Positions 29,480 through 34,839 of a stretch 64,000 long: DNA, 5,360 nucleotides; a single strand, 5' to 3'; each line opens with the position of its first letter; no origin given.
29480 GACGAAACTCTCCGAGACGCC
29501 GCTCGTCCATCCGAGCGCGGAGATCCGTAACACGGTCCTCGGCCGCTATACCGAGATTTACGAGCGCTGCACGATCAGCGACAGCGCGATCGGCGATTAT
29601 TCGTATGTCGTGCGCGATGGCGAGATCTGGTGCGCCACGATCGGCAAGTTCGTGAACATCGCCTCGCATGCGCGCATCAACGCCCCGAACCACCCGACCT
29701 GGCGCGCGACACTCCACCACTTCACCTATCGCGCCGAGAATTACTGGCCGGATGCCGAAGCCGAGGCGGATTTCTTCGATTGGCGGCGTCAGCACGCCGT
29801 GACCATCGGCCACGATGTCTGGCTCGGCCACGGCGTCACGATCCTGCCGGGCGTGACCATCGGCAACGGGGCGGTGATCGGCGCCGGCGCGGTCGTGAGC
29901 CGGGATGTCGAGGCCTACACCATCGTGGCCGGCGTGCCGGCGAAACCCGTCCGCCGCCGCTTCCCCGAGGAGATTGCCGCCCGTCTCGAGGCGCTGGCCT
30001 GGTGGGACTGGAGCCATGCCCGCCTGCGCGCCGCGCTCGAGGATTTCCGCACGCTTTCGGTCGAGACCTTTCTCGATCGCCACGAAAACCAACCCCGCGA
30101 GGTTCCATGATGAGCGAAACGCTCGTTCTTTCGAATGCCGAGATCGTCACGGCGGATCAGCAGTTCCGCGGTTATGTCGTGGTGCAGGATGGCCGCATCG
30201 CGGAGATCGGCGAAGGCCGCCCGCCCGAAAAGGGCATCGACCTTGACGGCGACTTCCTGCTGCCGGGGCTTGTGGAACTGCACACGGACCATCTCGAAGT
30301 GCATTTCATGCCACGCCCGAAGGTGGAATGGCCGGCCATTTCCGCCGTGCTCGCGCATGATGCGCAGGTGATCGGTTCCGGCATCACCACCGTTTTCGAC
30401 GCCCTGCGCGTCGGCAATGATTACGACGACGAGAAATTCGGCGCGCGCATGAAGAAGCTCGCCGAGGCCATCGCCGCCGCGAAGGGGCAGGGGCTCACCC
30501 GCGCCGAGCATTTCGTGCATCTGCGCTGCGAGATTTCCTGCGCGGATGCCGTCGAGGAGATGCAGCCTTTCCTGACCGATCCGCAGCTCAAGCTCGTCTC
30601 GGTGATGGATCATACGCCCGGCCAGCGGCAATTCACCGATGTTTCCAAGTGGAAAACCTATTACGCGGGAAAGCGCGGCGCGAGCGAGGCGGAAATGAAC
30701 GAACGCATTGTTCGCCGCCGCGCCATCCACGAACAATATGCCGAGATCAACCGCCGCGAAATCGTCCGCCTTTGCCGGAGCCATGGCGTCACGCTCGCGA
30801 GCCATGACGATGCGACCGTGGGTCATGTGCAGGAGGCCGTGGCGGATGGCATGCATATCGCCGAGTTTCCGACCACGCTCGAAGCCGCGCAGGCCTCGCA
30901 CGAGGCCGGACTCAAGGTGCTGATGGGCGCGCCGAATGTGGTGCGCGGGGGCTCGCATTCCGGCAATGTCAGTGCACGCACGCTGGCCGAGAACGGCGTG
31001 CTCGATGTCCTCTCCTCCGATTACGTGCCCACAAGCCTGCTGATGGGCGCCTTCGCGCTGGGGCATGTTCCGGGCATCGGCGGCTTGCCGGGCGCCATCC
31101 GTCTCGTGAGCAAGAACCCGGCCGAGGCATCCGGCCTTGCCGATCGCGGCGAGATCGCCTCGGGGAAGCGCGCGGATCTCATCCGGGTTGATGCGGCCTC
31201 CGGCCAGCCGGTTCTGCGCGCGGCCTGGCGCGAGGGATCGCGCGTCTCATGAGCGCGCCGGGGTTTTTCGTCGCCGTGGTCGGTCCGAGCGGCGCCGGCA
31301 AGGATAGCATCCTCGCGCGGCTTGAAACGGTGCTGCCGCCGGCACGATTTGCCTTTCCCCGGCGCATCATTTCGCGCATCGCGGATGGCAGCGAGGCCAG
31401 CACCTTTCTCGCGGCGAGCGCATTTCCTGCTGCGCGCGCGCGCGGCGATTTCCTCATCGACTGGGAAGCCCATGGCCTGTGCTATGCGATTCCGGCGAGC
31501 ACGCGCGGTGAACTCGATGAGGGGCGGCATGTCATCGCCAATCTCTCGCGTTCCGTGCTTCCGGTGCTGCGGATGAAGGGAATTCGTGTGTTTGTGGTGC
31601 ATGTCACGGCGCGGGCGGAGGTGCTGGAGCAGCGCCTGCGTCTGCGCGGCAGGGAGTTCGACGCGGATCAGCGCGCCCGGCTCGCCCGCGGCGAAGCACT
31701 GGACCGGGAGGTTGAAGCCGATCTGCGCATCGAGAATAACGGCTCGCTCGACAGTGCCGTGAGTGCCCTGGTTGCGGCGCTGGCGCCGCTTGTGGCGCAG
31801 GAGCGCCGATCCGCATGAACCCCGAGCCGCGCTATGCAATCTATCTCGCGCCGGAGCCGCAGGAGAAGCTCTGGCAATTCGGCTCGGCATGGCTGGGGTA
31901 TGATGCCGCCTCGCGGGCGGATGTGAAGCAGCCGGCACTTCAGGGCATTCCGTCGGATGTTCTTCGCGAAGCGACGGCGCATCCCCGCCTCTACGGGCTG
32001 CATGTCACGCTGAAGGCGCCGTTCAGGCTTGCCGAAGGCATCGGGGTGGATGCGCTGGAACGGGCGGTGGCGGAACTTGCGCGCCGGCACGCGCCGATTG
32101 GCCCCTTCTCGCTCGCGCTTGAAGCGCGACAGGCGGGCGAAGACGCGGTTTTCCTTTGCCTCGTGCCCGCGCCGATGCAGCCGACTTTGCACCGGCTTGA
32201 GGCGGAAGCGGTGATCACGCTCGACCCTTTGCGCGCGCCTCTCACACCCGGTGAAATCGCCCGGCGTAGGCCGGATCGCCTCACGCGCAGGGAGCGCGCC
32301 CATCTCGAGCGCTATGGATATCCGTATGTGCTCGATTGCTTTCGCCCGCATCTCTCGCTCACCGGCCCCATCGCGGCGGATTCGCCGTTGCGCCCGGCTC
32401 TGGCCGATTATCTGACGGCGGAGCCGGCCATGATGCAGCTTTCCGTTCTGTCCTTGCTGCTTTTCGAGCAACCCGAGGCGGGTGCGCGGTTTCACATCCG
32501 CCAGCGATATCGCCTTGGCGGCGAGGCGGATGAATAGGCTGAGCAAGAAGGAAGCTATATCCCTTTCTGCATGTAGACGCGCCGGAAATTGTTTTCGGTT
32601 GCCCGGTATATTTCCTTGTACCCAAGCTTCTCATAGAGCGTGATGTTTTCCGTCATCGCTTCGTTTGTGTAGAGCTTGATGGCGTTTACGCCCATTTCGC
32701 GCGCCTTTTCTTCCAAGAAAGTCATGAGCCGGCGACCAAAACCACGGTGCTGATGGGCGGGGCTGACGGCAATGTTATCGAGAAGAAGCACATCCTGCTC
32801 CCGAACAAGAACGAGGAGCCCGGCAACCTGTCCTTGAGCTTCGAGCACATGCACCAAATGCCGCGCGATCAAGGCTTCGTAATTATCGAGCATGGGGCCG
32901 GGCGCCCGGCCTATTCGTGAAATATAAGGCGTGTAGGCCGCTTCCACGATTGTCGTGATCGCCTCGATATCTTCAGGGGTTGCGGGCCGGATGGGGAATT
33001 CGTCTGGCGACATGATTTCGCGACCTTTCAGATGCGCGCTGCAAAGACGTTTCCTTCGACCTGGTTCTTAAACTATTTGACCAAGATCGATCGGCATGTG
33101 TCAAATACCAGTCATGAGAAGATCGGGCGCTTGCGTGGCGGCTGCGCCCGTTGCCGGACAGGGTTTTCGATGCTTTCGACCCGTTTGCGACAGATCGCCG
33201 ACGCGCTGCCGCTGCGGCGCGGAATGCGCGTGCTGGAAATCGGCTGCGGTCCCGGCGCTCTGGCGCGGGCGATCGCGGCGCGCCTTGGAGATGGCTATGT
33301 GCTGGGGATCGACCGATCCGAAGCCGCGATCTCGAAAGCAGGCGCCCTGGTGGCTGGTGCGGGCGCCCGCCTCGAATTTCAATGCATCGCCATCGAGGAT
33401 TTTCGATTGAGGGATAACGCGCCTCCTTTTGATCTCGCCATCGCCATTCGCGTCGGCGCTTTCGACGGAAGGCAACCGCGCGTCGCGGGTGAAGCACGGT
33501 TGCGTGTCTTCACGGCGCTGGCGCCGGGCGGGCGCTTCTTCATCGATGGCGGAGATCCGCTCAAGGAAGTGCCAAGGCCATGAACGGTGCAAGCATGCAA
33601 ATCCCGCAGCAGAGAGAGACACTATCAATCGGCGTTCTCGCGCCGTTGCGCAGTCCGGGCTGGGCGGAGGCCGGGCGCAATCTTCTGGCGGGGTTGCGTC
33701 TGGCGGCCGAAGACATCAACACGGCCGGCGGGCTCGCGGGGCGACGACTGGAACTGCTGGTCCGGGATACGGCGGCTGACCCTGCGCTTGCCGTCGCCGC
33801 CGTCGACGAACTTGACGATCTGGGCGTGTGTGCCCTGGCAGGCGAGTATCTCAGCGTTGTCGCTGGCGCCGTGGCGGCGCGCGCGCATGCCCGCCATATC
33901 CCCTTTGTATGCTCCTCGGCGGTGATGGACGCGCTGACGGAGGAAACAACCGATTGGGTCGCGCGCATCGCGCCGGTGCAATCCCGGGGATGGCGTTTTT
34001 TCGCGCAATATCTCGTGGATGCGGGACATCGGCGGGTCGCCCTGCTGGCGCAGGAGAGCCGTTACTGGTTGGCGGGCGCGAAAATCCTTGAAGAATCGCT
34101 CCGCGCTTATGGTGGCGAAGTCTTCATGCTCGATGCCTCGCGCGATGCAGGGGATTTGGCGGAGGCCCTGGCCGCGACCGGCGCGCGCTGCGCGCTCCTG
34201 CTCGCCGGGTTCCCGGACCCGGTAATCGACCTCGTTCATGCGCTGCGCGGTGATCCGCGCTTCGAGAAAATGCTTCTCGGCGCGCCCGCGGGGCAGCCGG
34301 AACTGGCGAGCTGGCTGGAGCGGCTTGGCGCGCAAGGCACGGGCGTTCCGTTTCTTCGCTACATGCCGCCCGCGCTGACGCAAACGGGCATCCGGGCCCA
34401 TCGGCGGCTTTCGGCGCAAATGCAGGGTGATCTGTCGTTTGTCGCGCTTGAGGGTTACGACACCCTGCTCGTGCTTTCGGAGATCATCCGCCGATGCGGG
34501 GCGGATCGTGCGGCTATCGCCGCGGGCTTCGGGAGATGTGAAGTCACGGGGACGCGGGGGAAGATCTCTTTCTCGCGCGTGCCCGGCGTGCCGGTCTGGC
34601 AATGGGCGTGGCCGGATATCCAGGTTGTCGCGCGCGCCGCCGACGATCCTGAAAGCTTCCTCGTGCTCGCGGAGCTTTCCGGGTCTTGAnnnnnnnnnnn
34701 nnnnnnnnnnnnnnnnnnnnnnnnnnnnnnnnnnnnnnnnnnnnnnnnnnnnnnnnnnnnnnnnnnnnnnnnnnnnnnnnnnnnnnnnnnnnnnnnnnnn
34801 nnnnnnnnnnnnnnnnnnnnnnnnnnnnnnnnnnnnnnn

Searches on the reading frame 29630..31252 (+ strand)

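Call 96: search_protein_families(library=pfam, proteins=[window:29630-31252:+], max_evalue=0.00001)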
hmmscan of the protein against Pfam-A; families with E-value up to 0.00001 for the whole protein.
window:29630-31252:+ (540 aa): 2 families
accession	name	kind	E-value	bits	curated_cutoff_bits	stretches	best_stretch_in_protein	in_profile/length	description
PF07969.17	Amidohydro_3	-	4.2e-12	46.7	29.7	1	277-521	161-445/472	Amidohydrolase family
PF01979.26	Amidohydro_1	-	1.7e-08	34.5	25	1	210-522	2-320/345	Amidohydrolase family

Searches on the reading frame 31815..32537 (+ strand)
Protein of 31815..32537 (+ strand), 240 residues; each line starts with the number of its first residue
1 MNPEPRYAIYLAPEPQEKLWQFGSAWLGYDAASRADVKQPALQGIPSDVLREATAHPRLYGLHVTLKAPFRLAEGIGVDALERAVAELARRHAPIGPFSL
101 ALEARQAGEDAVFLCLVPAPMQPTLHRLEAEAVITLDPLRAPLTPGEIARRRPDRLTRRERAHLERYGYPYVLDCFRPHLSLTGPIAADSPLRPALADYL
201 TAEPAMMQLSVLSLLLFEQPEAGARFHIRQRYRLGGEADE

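Call 15: search_protein_families(library=pfam, proteins=[window:31815-32537:+], max_evalue=0.001)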
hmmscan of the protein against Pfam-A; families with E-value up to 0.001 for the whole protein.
window:31815-32537:+ (240 aa): 2 families
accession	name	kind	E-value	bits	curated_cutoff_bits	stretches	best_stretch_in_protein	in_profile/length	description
PF06299.18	DUF1045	-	5.6e-41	140.6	24.3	1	65-227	1-159/159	Protein of unknown function (DUF1045)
PF13563.12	2_5_RNA_ligase2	-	7.1e-05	23.3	27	0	62-130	26-89/152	2'-5' RNA ligase superfamily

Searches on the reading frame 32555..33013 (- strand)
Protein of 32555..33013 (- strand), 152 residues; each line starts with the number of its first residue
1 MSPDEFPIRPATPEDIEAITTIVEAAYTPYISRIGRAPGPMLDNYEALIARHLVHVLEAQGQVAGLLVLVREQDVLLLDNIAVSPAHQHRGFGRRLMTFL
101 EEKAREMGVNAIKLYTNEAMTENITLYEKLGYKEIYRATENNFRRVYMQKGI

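Call 96: search_protein_families(library=pfam, proteins=[window:32555-33013:-], max_evalue=0.00001)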
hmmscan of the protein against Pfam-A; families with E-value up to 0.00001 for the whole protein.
window:32555-33013:- (152 aa): 5 families
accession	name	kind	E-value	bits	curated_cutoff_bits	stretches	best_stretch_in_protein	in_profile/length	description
PF00583.31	Acetyltransf_1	-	4.5e-16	59.6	20.7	1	49-132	30-116/116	Acetyltransferase (GNAT) family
PF13508.13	Acetyltransf_7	-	6.4e-15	55.7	27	1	52-134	3-84/84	Acetyltransferase (GNAT) domain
PF13673.13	Acetyltransf_10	-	1.2e-11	45.1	23.6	1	51-145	30-121/128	Acetyltransferase (GNAT) domain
PF08445.16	FR47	-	1.7e-07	31.6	22.1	1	76-135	22-80/86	FR47-like protein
PF13527.13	Acetyltransf_9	-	2.7e-06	27.9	25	0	8-133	2-125/127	Acetyltransferase (GNAT) domain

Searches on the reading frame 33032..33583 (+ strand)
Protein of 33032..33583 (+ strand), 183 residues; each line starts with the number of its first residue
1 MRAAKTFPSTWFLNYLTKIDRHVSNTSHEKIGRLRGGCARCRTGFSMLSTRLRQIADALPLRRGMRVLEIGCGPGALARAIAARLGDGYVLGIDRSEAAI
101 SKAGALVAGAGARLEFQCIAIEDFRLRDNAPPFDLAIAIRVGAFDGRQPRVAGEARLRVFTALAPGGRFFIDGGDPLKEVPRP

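Call 96: search_protein_families(library=pfam, proteins=[window:33032-33583:+], max_evalue=0.00001)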
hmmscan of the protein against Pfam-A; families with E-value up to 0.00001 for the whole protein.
window:33032-33583:+ (183 aa): 6 families
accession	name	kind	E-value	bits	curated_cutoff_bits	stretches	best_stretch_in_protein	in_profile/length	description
PF13649.12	Methyltransf_25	-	2.2e-13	51.1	27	1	67-167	1-97/97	Methyltransferase domain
PF13847.12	Methyltransf_31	-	2e-12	47.5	27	1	62-180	2-118/145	Methyltransferase domain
PF08242.18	Methyltransf_12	-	4.9e-10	40.4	30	1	68-169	1-98/98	Methyltransferase domain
PF08241.18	Methyltransf_11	-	7.3e-09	36.6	21.2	1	68-170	1-94/95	Methyltransferase domain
PF13489.12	Methyltransf_23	-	8.3e-08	32.6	27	1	55-142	13-91/164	Methyltransferase domain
PF02353.26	CMAS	-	5.1e-06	26.5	27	1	51-138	50-133/273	Mycolic acid cyclopropane synthetase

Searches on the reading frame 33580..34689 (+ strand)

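Call 15: search_protein_families(library=pfam, proteins=[window:33580-34689:+], max_evalue=0.001)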
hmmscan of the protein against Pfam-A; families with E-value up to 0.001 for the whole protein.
window:33580-34689:+ (369 aa): 3 families
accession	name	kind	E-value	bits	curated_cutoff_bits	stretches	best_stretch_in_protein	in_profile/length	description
PF13458.12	Peripla_BP_6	-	6.9e-37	128.3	31.7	1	15-333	2-324/343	Periplasmic binding protein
PF01094.35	ANF_receptor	-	8.6e-16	58.3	25.4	1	38-186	5-155/353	Receptor family ligand binding region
PF13433.12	Peripla_BP_5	-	1.6e-05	24.6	27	1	27-95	12-81/363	Periplasmic binding protein domain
